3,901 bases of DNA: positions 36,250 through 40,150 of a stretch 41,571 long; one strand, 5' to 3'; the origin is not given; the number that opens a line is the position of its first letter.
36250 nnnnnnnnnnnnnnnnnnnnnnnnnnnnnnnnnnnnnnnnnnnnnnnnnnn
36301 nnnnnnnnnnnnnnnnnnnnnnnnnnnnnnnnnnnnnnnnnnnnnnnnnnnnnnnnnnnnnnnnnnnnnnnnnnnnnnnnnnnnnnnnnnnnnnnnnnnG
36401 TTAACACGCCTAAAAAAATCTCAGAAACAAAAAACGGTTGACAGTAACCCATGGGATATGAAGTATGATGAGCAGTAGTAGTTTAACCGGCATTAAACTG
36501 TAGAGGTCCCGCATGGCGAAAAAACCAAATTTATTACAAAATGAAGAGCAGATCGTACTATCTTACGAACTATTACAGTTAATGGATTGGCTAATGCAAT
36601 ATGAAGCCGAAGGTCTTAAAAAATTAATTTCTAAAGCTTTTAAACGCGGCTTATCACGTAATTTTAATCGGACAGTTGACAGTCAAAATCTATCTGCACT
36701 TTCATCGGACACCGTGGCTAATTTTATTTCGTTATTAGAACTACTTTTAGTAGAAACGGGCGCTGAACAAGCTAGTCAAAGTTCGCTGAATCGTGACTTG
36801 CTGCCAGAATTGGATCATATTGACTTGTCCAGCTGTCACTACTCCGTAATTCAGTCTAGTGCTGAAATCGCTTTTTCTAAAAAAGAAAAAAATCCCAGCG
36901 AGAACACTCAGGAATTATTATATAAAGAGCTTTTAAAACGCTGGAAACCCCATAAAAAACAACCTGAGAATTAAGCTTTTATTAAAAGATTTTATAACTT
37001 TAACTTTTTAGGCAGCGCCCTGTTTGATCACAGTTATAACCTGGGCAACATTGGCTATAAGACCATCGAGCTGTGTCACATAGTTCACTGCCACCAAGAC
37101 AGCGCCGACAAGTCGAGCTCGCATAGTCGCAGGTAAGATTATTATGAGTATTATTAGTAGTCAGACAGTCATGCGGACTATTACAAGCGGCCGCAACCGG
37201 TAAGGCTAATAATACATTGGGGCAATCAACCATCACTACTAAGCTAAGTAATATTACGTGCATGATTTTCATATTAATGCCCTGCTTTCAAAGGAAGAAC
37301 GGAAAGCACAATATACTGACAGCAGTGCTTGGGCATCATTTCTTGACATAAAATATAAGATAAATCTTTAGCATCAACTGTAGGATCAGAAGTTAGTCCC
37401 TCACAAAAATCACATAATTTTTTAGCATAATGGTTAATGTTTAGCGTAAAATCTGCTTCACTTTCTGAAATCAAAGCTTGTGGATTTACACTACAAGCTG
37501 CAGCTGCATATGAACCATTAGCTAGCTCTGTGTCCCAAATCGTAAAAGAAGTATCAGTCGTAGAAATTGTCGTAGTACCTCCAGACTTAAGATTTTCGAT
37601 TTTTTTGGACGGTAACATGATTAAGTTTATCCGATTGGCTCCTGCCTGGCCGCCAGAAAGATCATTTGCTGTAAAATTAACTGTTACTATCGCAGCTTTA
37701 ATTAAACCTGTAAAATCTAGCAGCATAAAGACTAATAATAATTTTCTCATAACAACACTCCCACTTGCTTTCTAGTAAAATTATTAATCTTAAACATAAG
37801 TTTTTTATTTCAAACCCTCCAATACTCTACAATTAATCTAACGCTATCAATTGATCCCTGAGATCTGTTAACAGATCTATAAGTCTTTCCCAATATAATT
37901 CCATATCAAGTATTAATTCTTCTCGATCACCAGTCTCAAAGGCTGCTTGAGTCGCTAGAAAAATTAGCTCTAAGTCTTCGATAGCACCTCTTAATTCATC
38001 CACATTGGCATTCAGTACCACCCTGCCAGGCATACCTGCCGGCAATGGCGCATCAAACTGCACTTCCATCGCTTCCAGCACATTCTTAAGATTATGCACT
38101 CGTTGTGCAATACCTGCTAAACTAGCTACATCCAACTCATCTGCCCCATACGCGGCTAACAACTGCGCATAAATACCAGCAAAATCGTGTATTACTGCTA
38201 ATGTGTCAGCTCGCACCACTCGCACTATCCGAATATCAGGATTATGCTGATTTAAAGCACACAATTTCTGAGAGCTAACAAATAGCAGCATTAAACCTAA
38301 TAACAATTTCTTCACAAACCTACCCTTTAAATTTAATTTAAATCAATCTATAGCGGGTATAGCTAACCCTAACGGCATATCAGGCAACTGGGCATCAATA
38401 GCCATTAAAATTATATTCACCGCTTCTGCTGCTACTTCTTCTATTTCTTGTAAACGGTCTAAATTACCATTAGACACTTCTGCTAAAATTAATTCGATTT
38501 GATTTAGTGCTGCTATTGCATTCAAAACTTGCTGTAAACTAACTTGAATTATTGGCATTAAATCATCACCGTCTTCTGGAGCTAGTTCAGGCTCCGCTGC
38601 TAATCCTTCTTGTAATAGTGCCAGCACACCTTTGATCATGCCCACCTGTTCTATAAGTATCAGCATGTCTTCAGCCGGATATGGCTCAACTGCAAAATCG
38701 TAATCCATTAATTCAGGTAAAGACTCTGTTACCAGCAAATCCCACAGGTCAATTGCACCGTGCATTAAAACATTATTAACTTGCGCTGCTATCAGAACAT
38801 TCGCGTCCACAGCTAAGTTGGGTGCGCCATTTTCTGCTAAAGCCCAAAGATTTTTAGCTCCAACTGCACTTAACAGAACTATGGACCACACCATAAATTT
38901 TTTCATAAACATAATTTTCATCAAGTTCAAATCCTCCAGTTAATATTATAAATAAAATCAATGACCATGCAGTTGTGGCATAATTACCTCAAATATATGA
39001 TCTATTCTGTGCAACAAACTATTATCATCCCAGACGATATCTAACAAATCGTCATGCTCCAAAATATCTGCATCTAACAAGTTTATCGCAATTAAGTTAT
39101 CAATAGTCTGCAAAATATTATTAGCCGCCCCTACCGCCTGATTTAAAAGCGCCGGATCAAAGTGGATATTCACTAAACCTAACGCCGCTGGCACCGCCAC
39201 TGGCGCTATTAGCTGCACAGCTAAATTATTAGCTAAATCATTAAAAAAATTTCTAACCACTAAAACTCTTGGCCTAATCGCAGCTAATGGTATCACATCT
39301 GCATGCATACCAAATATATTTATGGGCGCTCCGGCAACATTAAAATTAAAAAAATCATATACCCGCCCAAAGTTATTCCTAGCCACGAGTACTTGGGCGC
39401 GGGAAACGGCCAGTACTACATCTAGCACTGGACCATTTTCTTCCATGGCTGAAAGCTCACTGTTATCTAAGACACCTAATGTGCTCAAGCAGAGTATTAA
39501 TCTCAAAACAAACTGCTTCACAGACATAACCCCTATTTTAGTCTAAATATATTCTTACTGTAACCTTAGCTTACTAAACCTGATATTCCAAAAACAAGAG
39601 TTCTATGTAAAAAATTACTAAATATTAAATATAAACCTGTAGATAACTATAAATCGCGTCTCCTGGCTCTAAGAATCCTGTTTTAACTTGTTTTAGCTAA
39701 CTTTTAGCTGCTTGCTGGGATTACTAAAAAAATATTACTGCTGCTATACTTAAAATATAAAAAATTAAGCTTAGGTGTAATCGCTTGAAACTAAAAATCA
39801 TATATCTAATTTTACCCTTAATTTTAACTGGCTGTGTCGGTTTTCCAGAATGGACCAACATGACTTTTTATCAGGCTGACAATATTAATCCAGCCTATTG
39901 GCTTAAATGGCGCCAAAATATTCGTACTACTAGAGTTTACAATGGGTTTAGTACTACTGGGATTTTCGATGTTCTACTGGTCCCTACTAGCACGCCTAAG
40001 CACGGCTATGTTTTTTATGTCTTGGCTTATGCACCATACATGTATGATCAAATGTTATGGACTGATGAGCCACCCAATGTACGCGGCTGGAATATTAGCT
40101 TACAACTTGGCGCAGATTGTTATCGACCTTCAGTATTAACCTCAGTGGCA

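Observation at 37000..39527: Five-gene operon of exported proteins only: three divergent paralogues, a beta-rich Cys-tailed protein and a knottin-like 10-Cys peptide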

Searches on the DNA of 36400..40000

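Call 86: search_rna_families(source=window, start=36400, end=40000, threshold=evalue, max_evalue=1)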
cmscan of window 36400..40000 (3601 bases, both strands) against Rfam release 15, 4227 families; matches with E-value up to 1: 0.
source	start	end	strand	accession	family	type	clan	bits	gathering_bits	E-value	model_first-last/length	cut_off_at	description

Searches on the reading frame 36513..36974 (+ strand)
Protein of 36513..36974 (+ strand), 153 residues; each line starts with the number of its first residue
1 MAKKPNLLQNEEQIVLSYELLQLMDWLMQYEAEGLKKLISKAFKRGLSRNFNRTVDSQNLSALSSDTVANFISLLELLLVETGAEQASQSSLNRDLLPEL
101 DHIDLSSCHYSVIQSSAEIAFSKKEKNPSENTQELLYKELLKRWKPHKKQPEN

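Call 5: search_protein_families(library=pfam, proteins=[window:36513-36974:+], max_evalue=1)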
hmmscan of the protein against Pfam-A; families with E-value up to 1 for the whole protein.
window:36513-36974:+ (153 aa): 0 families

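Call 41: search_protein_families(library=ncbifam, proteins=[window:36513-36974:+], max_evalue=1)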
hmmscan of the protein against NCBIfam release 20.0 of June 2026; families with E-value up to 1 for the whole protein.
window:36513-36974:+ (153 aa): 0 families

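Call 90: find_related_loci(query=A12, collection=metagenome_contigs, flank=6000)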
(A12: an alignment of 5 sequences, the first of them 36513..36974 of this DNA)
Query A12 (153 aa) in metagenome_contigs; peptide patterns used: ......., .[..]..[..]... (x = any residue, [..] = any of these).
566 stretches matched a pattern; 2 encode a relative of the query (tblastn E <= 1e-3); 2 distinct loci.
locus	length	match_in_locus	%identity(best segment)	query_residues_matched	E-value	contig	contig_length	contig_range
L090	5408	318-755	39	10-153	6e-31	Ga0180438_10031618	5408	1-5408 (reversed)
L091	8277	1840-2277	38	10-153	4e-31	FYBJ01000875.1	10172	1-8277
